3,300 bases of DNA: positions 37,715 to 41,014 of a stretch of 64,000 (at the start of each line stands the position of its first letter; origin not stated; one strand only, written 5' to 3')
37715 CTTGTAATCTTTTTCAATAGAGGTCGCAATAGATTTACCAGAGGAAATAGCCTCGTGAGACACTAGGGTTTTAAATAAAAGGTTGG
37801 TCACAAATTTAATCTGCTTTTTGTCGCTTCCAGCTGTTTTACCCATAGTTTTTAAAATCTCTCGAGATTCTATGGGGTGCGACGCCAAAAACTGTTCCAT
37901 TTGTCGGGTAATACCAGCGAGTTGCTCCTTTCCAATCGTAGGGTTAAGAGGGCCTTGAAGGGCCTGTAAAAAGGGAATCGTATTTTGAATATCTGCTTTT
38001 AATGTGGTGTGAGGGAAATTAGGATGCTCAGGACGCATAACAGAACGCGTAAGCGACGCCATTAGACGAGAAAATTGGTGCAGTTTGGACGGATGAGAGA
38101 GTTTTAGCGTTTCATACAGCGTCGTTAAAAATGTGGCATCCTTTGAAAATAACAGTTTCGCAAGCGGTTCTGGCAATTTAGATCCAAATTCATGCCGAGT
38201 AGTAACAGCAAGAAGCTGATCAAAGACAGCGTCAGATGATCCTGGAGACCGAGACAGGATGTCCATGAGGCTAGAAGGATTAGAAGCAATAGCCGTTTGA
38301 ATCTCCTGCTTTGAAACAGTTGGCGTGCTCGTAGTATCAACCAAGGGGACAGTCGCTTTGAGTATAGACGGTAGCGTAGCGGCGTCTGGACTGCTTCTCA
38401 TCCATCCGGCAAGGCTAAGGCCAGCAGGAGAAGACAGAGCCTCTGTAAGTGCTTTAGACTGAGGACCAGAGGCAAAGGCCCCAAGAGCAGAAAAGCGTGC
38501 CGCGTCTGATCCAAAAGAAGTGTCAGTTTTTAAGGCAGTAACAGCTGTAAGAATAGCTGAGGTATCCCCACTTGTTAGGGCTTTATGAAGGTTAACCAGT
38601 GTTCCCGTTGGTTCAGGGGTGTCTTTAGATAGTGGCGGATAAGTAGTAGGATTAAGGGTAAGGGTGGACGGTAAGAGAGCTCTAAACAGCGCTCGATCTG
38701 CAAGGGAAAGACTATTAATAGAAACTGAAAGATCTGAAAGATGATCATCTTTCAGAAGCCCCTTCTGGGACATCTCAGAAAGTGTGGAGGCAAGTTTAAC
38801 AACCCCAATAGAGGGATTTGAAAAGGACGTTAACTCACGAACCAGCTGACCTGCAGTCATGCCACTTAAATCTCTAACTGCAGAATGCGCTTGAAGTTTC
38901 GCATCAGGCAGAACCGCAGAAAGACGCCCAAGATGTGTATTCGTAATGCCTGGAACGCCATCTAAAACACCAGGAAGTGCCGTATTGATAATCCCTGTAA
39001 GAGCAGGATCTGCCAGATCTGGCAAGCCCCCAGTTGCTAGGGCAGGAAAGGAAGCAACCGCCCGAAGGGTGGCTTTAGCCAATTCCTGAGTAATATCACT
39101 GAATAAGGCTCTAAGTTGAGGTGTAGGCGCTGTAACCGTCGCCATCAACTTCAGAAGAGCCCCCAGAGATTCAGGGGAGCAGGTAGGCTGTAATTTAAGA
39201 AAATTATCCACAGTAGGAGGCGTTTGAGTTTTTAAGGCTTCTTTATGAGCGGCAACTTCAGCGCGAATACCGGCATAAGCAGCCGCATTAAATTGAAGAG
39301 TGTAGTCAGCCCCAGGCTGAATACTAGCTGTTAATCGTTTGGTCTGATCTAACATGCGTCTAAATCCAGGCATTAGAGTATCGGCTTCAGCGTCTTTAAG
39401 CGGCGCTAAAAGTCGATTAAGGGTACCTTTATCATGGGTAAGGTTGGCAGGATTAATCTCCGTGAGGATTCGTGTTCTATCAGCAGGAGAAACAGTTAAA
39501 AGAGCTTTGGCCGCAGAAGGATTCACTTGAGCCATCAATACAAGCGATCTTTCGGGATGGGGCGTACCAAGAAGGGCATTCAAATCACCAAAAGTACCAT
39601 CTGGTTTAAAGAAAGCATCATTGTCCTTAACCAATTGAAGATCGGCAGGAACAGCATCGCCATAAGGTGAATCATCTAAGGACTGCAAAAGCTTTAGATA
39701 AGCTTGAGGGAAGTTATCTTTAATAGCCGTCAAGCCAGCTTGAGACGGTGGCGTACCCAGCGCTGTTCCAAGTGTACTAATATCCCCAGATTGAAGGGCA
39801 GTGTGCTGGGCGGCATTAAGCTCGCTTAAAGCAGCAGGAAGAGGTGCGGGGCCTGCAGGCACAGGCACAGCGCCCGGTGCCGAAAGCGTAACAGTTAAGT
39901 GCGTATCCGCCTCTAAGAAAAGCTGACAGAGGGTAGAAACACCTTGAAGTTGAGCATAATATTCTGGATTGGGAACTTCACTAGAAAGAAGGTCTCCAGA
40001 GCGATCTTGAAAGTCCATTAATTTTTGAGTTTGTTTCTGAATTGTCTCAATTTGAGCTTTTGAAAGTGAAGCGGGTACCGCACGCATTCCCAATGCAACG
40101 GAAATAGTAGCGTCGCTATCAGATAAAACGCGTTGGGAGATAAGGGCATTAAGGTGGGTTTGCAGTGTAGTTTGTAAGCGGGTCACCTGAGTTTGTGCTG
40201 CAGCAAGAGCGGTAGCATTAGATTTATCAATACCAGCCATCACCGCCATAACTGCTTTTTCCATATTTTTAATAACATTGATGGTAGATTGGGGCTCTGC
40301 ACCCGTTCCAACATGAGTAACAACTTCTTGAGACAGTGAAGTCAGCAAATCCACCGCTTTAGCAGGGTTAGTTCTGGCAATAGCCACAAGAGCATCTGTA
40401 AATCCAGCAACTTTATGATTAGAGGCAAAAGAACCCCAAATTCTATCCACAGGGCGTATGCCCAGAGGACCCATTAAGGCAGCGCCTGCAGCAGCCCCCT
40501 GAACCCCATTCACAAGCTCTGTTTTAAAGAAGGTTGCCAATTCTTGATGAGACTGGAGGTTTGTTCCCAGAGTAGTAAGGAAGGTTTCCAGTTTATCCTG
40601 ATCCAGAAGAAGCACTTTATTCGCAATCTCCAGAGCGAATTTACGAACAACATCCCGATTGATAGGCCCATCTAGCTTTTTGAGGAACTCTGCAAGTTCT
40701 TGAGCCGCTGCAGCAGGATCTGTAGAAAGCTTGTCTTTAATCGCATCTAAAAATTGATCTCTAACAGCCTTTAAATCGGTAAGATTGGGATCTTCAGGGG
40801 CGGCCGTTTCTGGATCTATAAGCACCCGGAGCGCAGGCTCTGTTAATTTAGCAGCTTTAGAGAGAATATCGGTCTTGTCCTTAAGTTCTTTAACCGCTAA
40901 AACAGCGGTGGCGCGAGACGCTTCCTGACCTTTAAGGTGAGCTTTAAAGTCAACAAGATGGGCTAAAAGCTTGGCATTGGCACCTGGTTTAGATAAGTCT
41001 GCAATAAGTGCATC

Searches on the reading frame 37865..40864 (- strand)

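Call 6: search_protein_families(library=pfam, proteins=[window:37865-40864:-], max_evalue=1)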
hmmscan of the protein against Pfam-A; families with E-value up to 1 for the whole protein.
window:37865-40864:- (1000 aa): 2 families
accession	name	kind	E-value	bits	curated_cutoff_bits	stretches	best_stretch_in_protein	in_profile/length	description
PF02895.20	H-kinase_dim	-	0.13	13.2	23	0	479-516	25-62/68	Signal transducing histidine kinase, homodimeric domain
PF22240.1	ISP_coupler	-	0.45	11.4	27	0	30-80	8-58/126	Type ISP restriction-modification enzyme, coupler domain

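Call 7: search_protein_families(library=ncbifam, proteins=[window:37865-40864:-], max_evalue=1)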
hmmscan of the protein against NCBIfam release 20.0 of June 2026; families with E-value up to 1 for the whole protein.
window:37865-40864:- (1000 aa): 0 families
